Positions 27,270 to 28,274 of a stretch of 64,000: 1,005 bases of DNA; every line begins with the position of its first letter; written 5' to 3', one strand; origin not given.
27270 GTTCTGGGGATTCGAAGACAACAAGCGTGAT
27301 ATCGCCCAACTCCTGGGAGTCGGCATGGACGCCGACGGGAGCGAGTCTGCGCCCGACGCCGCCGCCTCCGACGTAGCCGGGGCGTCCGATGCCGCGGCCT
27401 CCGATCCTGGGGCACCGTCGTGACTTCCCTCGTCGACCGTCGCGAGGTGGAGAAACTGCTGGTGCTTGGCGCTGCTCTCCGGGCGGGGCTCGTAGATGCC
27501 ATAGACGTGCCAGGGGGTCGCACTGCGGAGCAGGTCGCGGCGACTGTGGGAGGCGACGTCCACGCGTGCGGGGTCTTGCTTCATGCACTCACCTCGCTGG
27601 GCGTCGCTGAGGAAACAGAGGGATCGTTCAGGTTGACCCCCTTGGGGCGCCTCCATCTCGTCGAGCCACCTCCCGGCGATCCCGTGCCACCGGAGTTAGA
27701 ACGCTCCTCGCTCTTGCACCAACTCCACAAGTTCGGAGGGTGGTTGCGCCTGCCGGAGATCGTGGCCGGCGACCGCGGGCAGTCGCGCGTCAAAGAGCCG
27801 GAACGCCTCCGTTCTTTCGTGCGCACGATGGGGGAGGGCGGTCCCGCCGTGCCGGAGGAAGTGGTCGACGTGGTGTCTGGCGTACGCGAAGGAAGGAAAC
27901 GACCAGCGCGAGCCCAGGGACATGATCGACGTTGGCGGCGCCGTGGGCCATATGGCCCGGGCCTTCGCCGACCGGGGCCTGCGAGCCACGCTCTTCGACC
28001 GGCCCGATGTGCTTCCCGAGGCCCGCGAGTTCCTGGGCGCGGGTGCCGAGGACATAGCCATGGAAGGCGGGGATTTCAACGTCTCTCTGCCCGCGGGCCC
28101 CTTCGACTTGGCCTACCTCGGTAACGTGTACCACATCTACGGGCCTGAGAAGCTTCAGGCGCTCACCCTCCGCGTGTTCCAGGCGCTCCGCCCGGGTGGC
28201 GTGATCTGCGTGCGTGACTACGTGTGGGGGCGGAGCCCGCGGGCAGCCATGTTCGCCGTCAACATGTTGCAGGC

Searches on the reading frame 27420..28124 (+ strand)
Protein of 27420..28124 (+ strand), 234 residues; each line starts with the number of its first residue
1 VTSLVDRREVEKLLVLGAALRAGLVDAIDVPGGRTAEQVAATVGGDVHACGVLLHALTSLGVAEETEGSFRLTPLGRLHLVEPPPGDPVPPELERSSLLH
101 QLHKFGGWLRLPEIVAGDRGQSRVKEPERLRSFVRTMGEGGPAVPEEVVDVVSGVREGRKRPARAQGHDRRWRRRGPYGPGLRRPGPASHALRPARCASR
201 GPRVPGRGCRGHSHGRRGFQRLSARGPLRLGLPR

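Call 20: search_protein_families(library=pfam, proteins=[window:27420-28124:+], max_evalue=0.01)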
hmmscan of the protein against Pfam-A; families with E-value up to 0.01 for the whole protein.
window:27420-28124:+ (234 aa): 1 family
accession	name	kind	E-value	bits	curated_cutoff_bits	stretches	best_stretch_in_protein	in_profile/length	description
PF08100.18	Dimerisation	-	8.6e-07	29.1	25.6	1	15-81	21-92/93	O-methyltransferase dimerisation domain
